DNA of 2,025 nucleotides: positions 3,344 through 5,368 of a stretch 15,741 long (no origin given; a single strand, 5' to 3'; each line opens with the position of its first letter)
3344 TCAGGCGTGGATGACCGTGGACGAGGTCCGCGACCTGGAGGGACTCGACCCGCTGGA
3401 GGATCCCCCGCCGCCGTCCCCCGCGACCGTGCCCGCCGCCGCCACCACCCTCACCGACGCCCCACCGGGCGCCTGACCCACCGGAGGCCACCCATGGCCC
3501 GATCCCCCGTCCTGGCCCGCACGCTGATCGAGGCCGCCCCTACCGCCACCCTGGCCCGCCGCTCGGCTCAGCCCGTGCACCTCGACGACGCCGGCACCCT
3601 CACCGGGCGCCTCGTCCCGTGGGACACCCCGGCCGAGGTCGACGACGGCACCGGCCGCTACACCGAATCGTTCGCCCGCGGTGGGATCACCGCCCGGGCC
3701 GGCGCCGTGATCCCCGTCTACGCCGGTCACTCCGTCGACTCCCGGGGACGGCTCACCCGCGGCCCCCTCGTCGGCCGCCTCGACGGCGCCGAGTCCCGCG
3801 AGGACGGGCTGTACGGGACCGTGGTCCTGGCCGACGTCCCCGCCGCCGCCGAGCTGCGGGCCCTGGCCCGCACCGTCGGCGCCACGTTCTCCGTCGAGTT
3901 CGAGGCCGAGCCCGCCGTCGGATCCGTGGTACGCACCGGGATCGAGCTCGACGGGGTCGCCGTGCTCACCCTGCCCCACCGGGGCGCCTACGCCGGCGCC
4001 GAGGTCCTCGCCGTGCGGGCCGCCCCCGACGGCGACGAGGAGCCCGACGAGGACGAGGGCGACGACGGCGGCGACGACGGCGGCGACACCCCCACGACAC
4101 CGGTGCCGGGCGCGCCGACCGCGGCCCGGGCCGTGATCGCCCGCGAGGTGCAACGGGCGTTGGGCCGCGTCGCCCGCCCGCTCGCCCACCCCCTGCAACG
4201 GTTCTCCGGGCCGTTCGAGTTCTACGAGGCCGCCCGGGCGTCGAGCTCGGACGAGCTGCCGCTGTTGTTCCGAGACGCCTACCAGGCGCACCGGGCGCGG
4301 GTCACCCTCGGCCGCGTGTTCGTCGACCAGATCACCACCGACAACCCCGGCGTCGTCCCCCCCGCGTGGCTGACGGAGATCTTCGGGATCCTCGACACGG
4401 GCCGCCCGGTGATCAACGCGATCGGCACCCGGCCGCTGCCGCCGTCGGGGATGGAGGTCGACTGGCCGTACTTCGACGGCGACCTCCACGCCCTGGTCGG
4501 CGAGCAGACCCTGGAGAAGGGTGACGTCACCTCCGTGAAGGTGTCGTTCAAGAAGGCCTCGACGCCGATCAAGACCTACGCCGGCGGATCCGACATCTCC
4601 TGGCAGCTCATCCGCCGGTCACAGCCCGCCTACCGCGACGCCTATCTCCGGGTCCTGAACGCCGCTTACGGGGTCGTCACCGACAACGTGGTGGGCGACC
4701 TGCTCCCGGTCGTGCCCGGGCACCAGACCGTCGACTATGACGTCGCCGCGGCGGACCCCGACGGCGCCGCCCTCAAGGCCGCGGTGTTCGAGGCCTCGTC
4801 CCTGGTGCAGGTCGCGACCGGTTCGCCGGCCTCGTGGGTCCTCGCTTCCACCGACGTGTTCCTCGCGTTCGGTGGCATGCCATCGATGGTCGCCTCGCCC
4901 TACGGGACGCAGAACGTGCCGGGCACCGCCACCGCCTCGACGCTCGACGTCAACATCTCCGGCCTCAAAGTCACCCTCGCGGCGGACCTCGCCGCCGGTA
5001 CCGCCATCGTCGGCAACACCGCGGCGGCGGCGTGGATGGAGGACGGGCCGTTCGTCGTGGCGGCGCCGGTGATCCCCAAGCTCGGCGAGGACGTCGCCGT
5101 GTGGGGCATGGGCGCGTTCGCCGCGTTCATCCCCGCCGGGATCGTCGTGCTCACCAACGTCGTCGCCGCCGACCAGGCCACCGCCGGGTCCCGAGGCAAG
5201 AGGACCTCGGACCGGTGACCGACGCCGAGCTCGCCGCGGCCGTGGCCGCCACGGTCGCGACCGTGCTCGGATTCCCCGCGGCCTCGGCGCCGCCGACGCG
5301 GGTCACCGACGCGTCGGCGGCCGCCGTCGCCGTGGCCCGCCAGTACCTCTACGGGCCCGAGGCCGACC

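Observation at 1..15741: Candidate miniature phage-plasmid: a 15.7-kb tailed phage with a plasmid-style maintenance core and no integrase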

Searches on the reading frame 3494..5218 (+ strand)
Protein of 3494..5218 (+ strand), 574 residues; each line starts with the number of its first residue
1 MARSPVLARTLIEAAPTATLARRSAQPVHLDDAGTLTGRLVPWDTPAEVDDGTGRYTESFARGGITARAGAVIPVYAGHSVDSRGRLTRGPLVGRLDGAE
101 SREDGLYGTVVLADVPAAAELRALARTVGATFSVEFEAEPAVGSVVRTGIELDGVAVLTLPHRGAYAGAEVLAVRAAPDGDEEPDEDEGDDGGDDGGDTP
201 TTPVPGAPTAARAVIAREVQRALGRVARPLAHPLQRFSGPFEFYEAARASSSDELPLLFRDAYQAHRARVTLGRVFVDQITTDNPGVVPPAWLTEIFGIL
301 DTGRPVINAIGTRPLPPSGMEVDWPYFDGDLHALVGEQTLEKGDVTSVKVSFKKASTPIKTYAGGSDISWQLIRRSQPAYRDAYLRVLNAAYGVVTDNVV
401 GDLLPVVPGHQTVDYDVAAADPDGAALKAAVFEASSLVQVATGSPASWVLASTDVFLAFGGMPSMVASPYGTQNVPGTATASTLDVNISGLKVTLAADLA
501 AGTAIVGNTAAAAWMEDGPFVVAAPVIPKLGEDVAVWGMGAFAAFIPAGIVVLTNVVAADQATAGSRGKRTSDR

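Call 6: search_protein_families(library=pfam, proteins=[window:3494-5218:+], max_evalue=0.01)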
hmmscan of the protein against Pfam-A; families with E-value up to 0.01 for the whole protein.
window:3494-5218:+ (574 aa): 0 families

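Call 10: search_dna_similar(query=window:3494-5218:+, collection=phages, mode=protein, max_rows=25)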
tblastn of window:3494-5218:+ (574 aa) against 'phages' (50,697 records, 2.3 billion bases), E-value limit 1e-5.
Records with a match: 4; places in all: 4; records where one place covers at least 80% of the query: 0.
Best place of each record, by identity: <60% 4.
By first word of the organism name: Mycobacterium 3; Curtobacterium 1.
By host as written in the record: Mycobacterium smegmatis mc2 155 2; Mycobacterium abscessus GD91 1; Curtobacterium flaccumfaciens NRRL B-729 SEA 1.
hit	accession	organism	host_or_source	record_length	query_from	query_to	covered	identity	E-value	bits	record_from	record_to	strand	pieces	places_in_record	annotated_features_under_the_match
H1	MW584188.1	Mycobacterium phage prophiGD91-2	Mycobacterium abscessus GD91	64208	215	392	31%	29.3%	1e-6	58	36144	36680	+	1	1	87: major capsid protein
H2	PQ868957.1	Curtobacterium phage Barebow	Curtobacterium flaccumfaciens NRRL ...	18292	32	175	25%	33.3%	1e-7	61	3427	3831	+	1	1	5: major capsid and protease fusion protein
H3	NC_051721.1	Mycobacterium phage MooMoo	Mycobacterium smegmatis mc2 155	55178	274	392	21%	32.0%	2e-7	61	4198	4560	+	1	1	5: major head protein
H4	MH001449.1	Mycobacterium phage MooMoo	Mycobacterium smegmatis mc2 155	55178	274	392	21%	32.0%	2e-7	61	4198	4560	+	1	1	5: major capsid protein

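Call 15: search_protein_families(library=phrogs, proteins=[window:3494-5218:+], max_evalue=0.01)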
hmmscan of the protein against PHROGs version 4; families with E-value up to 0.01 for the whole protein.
window:3494-5218:+ (574 aa): 3 families
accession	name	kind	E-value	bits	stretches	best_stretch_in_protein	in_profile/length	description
phrog_2263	-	head and packaging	2.3e-39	136.7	1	35-557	40-545/551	major head protein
phrog_10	-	head and packaging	2.9e-05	24.2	1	281-398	362-476/752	major head protein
phrog_30321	-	unknown function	0.00082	20.6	1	143-227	84-167/210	-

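Call 20: find_homologous_proteins(query=window:3494-5218:+, max_evalue=0.00001)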
Query window:3494-5218:+ (574 aa): 318 proteins with E <= 0.00001 among 8000 candidates; the best 120 are listed.
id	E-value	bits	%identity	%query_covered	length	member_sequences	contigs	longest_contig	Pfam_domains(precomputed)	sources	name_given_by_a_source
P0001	0.0e+0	1247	100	100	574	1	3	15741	-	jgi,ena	jgi:hypothetical protein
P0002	0.0e+0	1137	91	100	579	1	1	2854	-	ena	-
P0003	0.0e+0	1089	86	100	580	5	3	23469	-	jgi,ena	jgi:hypothetical protein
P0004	3.9e-287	972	77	99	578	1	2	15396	PF25209.3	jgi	jgi:hypothetical protein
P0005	1.6e-262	890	76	94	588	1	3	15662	-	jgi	jgi:hypothetical protein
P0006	4.8e-260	882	75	94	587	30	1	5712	PF25209.3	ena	-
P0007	2.2e-258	877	72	98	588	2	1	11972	PF25209.3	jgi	jgi:hypothetical protein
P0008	8.7e-258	875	73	97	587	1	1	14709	-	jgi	jgi:hypothetical protein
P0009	2.1e-256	870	73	97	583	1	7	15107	PF25209.3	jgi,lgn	jgi:hypothetical protein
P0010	2.9e-256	870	73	94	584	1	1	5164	PF25209.3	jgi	jgi:hypothetical protein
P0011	7.3e-255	865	72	98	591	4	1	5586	PF25209.3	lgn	-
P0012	6.6e-254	862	75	97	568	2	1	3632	PF25209.3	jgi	jgi:hypothetical protein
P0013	1.2e-253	861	71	99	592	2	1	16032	PF25209.3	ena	-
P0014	6.1e-249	846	71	97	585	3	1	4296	PF25209.3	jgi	-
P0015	1.2e-247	841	72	98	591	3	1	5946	PF25209.3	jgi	-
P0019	1.2e-240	818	71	95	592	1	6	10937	PF25209.3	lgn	-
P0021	2.8e-234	797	68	98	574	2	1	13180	PF25209.3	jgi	jgi:hypothetical protein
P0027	1.3e-208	712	64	96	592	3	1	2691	PF25209.3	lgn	-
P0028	1.6e-208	712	62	98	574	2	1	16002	PF25209.3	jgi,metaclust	metaclust:\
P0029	4.5e-208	711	64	95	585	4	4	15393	PF25209.3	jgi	jgi:hypothetical protein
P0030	2.3e-205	702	62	98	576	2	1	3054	PF25209.3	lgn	-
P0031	5.3e-204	697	62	93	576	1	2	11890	PF25209.3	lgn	-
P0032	6.4e-203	694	62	96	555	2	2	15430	PF25209.3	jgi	-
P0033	1.3e-202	693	61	99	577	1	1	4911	PF25209.3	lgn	-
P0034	3.0e-202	691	65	91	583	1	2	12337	PF25209.3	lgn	-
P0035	3.7e-202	691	62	96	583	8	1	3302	PF25209.3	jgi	-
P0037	4.4e-202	691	60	99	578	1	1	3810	PF25209.3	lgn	-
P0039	5.6e-201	687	61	98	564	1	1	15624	PF25209.3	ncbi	-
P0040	2.1e-199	682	61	99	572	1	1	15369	PF25209.3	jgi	jgi:hypothetical protein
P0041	1.5e-198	679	60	95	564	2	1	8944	PF25209.3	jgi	jgi:hypothetical protein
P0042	3.5e-198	678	60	95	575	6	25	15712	PF25209.3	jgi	jgi:hypothetical protein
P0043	9.0e-198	677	60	96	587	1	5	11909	PF25209.3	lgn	-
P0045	9.7e-164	564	70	70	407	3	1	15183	-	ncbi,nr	ncbi:MAG TPA: hypothetical protein VJM49_13675, partial [Acidimicrobiales bacterium]|nr:hypothetical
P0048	1.7e-134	468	56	56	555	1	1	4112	PF25209.3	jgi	-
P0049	1.9e-134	468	60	51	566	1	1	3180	PF25209.3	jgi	jgi:hypothetical protein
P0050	6.2e-131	456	48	95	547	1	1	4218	PF25209.3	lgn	-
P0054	2.4e-125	438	47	96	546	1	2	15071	PF25209.3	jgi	jgi:hypothetical protein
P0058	5.0e-121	423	48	93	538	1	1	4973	PF25209.3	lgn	-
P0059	4.9e-120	420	45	90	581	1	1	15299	PF25209.3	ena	-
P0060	2.2e-119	418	44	96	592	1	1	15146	PF25209.3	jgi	jgi:hypothetical protein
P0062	3.4e-118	414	46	90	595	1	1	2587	PF25209.3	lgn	-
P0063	3.9e-118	414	45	94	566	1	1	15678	PF25209.3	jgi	jgi:hypothetical protein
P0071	2.3e-113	398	46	94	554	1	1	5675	PF25209.3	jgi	jgi:hypothetical protein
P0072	3.5e-113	397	45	95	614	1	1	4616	PF25209.3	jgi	jgi:hypothetical protein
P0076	7.7e-109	383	44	91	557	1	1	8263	PF25209.3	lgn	-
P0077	3.6e-107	378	40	98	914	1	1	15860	PF25209.3,PF04860.18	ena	-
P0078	1.1e-106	376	46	93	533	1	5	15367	PF25209.3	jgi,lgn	jgi:hypothetical protein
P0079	4.7e-105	371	43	93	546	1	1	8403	PF25209.3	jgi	jgi:hypothetical protein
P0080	1.0e-103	366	44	93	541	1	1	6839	PF25209.3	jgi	jgi:hypothetical protein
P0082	6.6e-99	350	43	94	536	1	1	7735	PF25209.3,PF04586.23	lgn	-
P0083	4.4e-98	348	41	94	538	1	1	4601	PF25209.3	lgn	-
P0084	7.4e-98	347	42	96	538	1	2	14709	PF25209.3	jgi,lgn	jgi:phage head maturation protease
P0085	9.8e-98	346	41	91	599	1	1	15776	PF25209.3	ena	-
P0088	1.8e-95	339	44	91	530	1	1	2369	PF25209.3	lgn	-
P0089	9.1e-95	337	41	94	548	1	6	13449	PF25209.3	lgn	-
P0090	1.4e-94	336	40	96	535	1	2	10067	PF04586.23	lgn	-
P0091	2.6e-94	335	43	93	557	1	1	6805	PF25209.3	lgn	-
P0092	2.6e-94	335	40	94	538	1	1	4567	PF25209.3,PF04586.23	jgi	jgi:HK97 family phage prohead protease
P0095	6.4e-94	334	43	93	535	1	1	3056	PF25209.3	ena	-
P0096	7.8e-94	334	41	90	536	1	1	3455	PF25209.3,PF04586.23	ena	-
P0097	1.9e-93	332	40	94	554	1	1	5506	PF25209.3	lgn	-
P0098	2.0e-93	332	49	62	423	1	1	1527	PF25209.3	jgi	jgi:hypothetical protein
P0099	2.4e-93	332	43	94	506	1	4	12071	PF25209.3,PF04586.23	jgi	jgi:uncharacterized protein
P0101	3.2e-92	328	42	91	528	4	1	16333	PF25209.3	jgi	jgi:hypothetical protein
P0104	4.8e-92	328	41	96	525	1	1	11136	PF25209.3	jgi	jgi:hypothetical protein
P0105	5.0e-91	324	40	94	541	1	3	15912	PF04586.23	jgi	jgi:phage head maturation protease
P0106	2.1e-90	322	52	56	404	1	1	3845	PF25209.3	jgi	jgi:hypothetical protein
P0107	2.9e-90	322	42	91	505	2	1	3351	PF25209.3,PF04586.23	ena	-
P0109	3.7e-89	318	38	97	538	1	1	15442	PF25209.3,PF04586.23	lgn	-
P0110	3.9e-89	318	42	90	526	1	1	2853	PF25209.3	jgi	jgi:hypothetical protein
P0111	6.3e-89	317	40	93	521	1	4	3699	PF25209.3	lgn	-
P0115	9.5e-89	317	50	62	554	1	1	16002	PF25209.3,PF00574.29,PF01972.22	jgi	jgi:ATP-dependent protease ClpP protease subunit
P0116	1.0e-88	317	40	90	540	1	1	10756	PF25209.3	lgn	-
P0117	1.7e-88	316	56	52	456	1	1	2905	PF25209.3,PF00574.29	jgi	jgi:hypothetical protein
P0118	3.1e-87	312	56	50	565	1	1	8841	PF25209.3,PF00574.29,PF25145.2,PF01972.22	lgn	-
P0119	4.5e-87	311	53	49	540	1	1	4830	PF25209.3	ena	-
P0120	2.1e-86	309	41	90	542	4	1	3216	PF25209.3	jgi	jgi:hypothetical protein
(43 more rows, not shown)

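Call 22: find_related_loci(query=A1, collection=genome_contigs, flank=10000)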
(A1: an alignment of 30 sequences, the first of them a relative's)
Query A1 (574 aa) in genome_contigs; peptide patterns used: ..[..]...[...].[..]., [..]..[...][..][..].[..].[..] (x = any residue, [..] = any of these).
12 stretches matched a pattern; 1 encode a relative of the query (tblastn E <= 1e-3); 1 distinct loci.
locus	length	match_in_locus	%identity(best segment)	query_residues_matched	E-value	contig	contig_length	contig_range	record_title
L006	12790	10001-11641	60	9-556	0e+0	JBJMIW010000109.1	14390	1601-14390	MAG: Actinoallomurus sp. isolate H3_16_all_fractions_conc_3_70_0 k255_2176770, whole genome shotgun sequence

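Call 23: find_related_loci(query=A1, collection=viral_contigs, flank=10000)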
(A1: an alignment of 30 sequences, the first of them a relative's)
Query A1 (574 aa) in viral_contigs; peptide patterns used: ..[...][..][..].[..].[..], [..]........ (x = any residue, [..] = any of these).
249 stretches matched a pattern; 228 encode a relative of the query (tblastn E <= 1e-3); the best 80 are kept; 80 distinct loci.
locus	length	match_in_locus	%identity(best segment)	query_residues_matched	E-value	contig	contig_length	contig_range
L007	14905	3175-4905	86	1-574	0e+0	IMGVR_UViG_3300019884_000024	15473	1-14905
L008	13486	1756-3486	86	1-574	0e+0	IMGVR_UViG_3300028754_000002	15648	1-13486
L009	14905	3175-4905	86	1-574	0e+0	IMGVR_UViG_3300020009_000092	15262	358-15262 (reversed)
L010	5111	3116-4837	72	6-569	0e+0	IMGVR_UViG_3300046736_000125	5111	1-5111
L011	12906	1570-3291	72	6-569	0e+0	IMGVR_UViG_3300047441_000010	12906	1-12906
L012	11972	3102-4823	72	6-569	0e+0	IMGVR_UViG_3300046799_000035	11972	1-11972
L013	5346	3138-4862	72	6-573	0e+0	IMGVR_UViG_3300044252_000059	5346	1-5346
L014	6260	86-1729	75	16-555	0e+0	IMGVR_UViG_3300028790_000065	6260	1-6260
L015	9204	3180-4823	75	16-555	0e+0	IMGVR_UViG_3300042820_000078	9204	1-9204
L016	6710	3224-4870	75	16-555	0e+0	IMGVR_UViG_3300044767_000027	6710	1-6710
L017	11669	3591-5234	75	16-555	0e+0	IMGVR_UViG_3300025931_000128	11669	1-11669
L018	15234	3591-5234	75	16-555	0e+0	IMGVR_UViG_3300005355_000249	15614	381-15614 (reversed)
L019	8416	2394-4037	75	16-555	0e+0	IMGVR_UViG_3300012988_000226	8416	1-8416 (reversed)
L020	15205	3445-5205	71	1-570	0e+0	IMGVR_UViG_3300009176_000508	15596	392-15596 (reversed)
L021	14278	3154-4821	74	9-556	0e+0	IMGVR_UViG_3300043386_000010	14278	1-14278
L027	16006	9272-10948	62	8-567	0e+0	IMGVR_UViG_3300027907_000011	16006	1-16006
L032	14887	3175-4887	89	1-569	0e+0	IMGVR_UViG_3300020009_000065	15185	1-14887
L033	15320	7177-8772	47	32-556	9e-127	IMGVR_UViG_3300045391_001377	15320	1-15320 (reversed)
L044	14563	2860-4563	43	4-553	2e-106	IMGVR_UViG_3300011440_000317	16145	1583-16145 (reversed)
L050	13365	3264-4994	44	3-553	3e-105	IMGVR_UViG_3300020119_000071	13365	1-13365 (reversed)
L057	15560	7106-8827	43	9-567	1e-100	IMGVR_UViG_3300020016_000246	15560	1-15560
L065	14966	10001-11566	45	35-571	2e-107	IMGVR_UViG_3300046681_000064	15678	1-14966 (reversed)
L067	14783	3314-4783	44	33-551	1e-95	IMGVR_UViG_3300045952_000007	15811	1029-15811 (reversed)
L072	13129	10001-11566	46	23-553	2e-110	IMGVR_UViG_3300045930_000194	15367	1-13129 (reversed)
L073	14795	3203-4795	43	20-551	1e-93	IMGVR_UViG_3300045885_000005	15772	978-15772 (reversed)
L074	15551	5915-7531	45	35-557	8e-94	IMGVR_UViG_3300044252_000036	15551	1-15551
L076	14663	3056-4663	41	9-570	2e-93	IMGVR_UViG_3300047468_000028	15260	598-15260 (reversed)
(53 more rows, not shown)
